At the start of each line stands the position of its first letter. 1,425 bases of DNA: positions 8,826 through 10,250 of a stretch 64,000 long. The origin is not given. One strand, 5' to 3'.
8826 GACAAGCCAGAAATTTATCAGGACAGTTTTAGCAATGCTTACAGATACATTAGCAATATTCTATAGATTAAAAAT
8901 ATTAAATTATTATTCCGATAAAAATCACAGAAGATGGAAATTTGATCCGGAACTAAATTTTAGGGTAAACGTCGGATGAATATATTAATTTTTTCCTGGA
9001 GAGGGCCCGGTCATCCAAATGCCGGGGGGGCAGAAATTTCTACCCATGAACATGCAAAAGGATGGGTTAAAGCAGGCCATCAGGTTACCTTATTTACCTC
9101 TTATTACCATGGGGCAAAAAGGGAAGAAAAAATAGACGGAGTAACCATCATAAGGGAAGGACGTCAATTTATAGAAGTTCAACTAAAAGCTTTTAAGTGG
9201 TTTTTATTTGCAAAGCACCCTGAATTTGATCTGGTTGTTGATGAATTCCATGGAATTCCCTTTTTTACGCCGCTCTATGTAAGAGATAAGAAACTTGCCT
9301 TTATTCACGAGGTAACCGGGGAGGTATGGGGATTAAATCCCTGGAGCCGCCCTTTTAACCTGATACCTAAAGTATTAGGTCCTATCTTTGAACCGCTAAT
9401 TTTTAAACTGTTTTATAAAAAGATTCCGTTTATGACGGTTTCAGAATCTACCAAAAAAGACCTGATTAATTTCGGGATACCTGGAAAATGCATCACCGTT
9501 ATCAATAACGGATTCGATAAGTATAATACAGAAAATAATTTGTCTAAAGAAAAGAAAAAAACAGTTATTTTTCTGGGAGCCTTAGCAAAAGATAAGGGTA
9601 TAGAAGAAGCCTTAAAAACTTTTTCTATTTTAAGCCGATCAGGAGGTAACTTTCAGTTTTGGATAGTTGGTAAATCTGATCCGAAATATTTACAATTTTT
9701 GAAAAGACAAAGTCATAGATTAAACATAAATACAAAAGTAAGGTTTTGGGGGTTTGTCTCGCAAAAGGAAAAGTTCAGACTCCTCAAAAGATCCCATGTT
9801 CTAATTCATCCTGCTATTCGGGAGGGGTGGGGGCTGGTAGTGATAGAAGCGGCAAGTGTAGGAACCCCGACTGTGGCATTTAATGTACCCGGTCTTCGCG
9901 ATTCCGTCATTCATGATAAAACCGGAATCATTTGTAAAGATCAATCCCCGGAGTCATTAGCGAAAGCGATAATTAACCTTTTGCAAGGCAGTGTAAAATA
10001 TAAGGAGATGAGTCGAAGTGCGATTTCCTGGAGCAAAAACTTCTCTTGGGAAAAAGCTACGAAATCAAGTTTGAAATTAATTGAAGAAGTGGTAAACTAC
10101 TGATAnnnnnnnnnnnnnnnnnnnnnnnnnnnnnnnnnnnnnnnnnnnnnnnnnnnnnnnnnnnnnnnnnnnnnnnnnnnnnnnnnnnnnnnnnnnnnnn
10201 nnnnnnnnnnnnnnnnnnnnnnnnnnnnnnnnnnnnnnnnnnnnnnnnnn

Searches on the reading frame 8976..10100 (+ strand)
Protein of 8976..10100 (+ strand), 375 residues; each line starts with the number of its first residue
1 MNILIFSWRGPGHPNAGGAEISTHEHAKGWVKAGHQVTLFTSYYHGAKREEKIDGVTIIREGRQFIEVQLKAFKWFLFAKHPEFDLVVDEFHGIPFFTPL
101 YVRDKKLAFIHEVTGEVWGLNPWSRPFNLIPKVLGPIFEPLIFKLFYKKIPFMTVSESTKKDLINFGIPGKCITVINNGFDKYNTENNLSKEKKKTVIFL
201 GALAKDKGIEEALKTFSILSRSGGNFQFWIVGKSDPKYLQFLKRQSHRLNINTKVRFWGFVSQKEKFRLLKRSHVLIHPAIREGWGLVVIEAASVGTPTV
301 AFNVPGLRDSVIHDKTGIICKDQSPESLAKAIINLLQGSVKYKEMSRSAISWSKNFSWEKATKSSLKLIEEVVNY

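Call 7: search_protein_families(library=pfam, proteins=[window:8976-10100:+], max_evalue=0.001)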
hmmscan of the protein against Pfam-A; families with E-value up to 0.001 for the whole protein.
window:8976-10100:+ (375 aa): 5 families
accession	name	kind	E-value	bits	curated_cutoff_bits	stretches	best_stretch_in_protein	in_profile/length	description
PF00534.26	Glycos_transf_1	-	6.3e-40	136.9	26.4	1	186-350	7-170/172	Glycosyl transferases group 1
PF13692.12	Glyco_trans_1_4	-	7.8e-30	104.4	27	1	195-337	2-141/142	Glycosyl transferases group 1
PF13439.12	Glyco_transf_4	-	7.2e-12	46.1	28.5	1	17-181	2-167/170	Glycosyltransferase Family 4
PF20706.3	GT4-conflict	-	4.7e-11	42.7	26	1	173-310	174-319/385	Family 4 Glycosyltransferase in conflict systems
PF13579.12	Glyco_trans_4_4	-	0.00014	22.6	29.7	1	17-179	1-158/158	Glycosyl transferase 4-like domain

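Call 24: search_protein_families(library=ncbifam, proteins=[window:8976-10100:+], max_evalue=0.00001)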
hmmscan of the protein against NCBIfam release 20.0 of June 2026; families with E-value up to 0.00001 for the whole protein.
window:8976-10100:+ (375 aa): 33 families (the best 25 are shown)
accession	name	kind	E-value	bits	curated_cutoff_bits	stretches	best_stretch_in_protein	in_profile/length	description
NF046085.1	XrtY_assoc_Gly1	equivalog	5.4e-27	94.6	400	1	138-373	150-385/387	XrtY-associated glycosyltransferase XYAG1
NF041010.1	glycosy_Agl16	equivalog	4e-25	88.4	575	1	149-371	133-350/352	glycosylation protein Agl16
TIGR03449.1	mycothiol_MshA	equivalog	3e-23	82.4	462.5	1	167-371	193-402/406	D-inositol-3-phosphate glycosyltransferase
NF041876.1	EPS_EpsE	equivalog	2.4e-21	76.4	400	1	186-349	206-372/389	exopolysaccharide biosynthesis GT4 family glycosyltransferase EpsE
TIGR03999.1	thiol_BshA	equivalog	1.2e-17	63.9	273.7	1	170-372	166-373/375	N-acetyl-alpha-D-glucosaminyl L-malate synthase BshA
NF038295.1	EPS_HpsP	equivalog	1.8e-17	63.4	550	1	185-372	197-387/388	hormogonium polysaccharide biosynthesis glycosyltransferase HpsP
TIGR04157.1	glyco_rSAM_CFB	subfamily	1.3e-16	60.6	400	1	155-362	176-399/406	TIGR04157 family glycosyltransferase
NF053787.1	GlcN_PG_synth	equivalog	4.1e-16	58.8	480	1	191-372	194-359/361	N-acetylglucosaminyl phosphatidylglycerol synthase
TIGR04047.1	MSMEG_0565_glyc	hypoth_equivalog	4.3e-16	59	259.85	1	188-368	187-370/373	MSMEG_0565 family glycosyltransferase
NF007396.0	PRK09922.1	equivalog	2.1e-15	56.5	385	1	153-344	140-332/361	lipopolysaccharide 1,6-galactosyltransferase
TIGR02149.1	glgA_Coryne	subfamily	8.3e-15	54.8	302.4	1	153-373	149-391/391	glycogen synthase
NF047880.1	glyco_SdgA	exception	9.4e-15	54.1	800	1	160-362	283-480/488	serine-aspartate repeat adhesin O-glycosyltransferase SdgA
TIGR04063.1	stp3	hypoth_equivalog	1.4e-14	53.8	442.05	1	153-363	162-386/397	TIGR04063 family PEP-CTERM/XrtA system glycosyltransferase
NF047684.1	TeichurnBiosyTuaC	equivalog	9e-14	51.2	550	1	185-350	211-366/391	teichuronic acid biosynthesis protein TuaC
TIGR02095.1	glgA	subfamily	9.3e-14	50.9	328.45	1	188-369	287-474/477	glycogen/starch synthase, ADP-glucose type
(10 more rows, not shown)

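Call 39: search_solved_structures(query=window:8976-10100:+, max_evalue=0.00001)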
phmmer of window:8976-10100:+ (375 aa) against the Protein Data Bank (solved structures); distinct sequences matched with E-value up to 0.00001: 50.
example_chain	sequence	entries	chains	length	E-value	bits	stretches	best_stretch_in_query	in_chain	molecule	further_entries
3fro_A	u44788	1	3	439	1.3e-13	53.8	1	192-367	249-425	GlgA glycogen synthase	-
2bis_A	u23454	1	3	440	1.4e-13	53.8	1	192-367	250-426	GLGA GLYCOGEN SYNTHASE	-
3l01_A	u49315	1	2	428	1.5e-13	53.7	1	192-366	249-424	GlgA glycogen synthase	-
3c4q_A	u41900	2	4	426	2.5e-13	52.9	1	165-366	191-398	Predicted glycosyltransferases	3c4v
3c48_A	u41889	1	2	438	2.6e-13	52.9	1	165-366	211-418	Predicted glycosyltransferases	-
7w41_A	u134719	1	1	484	3.9e-12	49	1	192-362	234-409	Gastrin-releasing peptide receptor,GlgA glycogen synthase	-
6v9s_A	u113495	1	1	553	9.7e-12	47.7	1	192-365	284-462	Orexin receptor type 1,GlgA glycogen synthase chimera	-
4zj8_A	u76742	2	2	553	9.9e-12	47.7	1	192-365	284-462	human OX1R fusion protein to P.abysii glycogen synthase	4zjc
9m88_C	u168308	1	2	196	1e-11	47.6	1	192-339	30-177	Glycogen synthase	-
2bfw_A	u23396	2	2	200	1.1e-11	47.6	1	192-339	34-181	GLGA GLYCOGEN SYNTHASE | PGS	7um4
6tpg_A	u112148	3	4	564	1.1e-11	47.5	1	192-365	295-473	Orexin receptor type 2,GlgA glycogen synthase,Hypocretin receptor-2 | Orexin receptor type 2,GlgA glycogen synthase,Orexin receptor type 2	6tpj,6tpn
4s0v_A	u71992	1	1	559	1.3e-11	47.3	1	192-364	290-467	Human Orexin receptor type 2 fusion protein to P. abysii Glycogen Synthase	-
5wqc_A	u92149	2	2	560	1.3e-11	47.3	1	192-364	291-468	Orexin receptor type 2,GlgA glycogen synthase,Orexin receptor type 2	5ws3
6kih_A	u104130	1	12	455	1.4e-11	47.2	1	195-349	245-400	Tll1590 protein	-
6fj3_A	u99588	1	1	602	1.9e-11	46.8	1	192-368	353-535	Parathyroid hormone/parathyroid hormone-related peptide receptor,Parathyroid hormone/parat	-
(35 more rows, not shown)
